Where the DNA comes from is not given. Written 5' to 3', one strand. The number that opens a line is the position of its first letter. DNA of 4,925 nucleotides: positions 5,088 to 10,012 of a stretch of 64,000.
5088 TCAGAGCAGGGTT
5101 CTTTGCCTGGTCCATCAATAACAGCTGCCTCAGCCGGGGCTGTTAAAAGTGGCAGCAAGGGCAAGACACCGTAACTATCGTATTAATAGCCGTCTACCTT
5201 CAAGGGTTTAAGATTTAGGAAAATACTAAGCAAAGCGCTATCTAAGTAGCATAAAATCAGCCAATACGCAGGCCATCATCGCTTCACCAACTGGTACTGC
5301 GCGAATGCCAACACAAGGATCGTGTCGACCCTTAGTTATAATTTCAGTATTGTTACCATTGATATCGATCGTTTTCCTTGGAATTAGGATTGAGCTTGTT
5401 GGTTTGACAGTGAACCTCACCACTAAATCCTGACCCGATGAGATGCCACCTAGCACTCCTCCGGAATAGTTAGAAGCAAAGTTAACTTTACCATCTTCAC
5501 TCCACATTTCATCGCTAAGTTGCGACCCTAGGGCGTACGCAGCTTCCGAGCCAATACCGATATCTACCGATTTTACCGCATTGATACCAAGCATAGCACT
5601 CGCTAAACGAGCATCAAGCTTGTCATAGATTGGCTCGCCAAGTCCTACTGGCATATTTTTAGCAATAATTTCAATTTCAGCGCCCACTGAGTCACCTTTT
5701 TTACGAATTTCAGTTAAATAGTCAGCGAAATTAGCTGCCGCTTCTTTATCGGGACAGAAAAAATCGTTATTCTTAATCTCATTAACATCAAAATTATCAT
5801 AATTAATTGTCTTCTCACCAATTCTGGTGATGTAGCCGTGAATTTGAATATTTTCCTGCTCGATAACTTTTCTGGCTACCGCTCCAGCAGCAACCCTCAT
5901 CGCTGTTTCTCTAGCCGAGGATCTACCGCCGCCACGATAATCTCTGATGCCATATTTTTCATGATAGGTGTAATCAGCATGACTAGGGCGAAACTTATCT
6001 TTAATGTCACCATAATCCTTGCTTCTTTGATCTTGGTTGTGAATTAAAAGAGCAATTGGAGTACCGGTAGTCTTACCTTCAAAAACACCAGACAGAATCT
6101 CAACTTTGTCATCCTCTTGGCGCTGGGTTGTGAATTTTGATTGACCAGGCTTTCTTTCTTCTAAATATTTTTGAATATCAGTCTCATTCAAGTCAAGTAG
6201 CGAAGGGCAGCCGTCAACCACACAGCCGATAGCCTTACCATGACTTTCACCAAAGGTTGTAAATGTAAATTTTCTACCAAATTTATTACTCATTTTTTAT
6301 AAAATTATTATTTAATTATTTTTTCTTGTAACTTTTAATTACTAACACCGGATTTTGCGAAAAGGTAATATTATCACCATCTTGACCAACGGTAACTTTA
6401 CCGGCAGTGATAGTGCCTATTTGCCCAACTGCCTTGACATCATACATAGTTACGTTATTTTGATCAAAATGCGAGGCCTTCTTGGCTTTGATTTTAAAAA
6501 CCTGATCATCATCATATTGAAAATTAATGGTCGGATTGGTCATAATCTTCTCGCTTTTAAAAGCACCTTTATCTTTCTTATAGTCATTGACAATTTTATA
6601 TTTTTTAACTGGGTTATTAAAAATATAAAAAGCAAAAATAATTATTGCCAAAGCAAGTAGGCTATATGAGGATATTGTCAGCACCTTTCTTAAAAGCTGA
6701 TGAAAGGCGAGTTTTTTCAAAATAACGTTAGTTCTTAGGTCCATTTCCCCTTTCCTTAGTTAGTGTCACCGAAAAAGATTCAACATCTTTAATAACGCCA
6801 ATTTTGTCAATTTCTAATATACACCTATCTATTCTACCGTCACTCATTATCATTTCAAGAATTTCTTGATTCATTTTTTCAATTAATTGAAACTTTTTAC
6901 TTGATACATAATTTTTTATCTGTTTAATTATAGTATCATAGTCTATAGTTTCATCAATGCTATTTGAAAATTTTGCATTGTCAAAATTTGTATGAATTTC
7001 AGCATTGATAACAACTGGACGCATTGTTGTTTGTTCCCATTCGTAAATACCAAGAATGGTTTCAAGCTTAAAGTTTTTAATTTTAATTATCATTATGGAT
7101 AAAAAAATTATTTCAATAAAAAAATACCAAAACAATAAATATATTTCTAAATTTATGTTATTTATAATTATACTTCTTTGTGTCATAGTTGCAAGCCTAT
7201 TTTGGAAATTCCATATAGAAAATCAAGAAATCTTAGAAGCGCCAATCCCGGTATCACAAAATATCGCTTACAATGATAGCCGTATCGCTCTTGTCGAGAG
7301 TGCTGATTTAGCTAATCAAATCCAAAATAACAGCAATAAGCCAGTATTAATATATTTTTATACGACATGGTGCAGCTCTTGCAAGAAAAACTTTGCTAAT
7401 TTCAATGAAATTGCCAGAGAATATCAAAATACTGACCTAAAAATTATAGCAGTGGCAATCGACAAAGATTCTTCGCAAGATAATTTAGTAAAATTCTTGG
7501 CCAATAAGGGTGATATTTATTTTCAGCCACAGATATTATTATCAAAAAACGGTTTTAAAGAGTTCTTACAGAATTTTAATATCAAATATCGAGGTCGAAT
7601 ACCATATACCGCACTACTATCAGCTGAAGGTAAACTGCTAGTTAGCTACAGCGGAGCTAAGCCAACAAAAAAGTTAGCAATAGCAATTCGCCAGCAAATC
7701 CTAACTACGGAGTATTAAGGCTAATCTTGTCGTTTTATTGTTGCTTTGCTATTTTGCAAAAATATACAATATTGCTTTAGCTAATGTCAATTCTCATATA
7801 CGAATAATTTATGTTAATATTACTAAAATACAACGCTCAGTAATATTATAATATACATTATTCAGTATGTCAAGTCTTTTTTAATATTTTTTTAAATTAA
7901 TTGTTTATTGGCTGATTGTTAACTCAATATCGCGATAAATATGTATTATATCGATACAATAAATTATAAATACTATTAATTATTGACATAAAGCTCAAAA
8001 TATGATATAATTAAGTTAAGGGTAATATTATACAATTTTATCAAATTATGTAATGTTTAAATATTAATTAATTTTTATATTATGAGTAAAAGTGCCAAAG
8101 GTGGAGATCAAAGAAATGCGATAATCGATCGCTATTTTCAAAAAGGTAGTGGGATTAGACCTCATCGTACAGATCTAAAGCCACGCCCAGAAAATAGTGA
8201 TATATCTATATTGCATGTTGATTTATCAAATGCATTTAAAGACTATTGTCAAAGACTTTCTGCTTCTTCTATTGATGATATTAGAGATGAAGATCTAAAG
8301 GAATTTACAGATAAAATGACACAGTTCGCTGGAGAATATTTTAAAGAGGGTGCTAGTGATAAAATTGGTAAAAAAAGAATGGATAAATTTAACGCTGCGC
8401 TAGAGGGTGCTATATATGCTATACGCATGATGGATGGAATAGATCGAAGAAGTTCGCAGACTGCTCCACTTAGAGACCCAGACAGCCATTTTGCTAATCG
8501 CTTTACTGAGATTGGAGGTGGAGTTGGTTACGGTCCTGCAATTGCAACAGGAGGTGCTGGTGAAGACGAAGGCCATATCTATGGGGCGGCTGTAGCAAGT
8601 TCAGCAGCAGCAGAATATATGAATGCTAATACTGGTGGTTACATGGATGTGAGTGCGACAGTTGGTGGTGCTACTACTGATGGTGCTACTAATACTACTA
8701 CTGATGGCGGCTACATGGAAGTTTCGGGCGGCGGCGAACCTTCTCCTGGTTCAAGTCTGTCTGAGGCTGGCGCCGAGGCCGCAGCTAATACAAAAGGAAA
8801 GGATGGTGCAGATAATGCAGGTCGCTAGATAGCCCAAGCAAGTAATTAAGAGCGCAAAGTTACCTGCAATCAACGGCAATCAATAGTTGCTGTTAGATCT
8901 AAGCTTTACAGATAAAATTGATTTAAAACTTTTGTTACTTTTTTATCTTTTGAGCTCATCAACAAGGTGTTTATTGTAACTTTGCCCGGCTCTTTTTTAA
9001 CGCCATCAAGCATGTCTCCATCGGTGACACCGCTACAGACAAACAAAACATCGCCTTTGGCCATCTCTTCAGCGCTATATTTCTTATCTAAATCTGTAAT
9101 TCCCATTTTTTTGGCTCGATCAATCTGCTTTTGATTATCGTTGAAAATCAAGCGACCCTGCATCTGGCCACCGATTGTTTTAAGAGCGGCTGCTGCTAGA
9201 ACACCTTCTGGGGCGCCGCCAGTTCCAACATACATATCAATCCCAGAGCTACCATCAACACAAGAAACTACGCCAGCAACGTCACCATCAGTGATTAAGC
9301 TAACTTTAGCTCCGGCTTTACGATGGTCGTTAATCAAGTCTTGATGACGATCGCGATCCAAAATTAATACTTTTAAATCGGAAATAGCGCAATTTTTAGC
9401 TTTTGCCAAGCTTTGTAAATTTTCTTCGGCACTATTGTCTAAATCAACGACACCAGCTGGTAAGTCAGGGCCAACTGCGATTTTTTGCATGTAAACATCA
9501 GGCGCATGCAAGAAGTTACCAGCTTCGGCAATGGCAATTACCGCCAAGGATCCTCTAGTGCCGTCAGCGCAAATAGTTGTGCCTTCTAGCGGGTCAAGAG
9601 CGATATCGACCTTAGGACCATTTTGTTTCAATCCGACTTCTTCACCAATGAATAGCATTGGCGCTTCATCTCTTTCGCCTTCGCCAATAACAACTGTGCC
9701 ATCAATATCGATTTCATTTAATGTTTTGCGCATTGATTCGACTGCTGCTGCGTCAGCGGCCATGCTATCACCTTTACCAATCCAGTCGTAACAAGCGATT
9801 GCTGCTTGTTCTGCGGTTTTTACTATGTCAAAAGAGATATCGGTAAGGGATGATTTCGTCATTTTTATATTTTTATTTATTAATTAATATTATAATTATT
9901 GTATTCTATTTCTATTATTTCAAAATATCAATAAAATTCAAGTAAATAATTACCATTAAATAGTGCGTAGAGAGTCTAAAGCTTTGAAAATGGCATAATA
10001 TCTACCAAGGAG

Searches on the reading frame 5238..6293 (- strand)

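Call 43: search_protein_families(library=pfam, proteins=[window:5238-6293:-], max_evalue=0.00001)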
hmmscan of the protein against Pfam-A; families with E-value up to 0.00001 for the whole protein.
window:5238-6293:- (351 aa): 1 family
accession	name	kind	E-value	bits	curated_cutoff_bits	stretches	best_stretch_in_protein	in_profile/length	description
PF01264.26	Chorismate_synt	-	2.2e-138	460.9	27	1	9-349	1-327/327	Chorismate synthase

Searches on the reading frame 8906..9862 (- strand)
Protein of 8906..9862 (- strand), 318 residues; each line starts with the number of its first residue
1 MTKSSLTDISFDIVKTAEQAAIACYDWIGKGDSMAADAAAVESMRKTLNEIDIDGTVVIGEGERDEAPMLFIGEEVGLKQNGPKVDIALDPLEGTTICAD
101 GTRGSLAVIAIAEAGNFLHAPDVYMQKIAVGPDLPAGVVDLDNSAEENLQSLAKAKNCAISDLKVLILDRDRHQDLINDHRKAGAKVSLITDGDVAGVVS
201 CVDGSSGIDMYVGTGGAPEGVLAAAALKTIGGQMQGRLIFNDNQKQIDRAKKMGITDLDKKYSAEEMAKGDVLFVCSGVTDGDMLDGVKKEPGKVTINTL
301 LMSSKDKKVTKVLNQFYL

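Call 43: search_protein_families(library=pfam, proteins=[window:8906-9862:-], max_evalue=0.00001)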
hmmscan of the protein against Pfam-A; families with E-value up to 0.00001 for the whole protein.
window:8906-9862:- (318 aa): 1 family
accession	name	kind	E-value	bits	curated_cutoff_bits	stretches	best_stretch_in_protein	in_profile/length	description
PF03320.18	FBPase_glpX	-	1.1e-124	415.8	27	1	9-312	3-303/307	Bacterial fructose-1,6-bisphosphatase, glpX-encoded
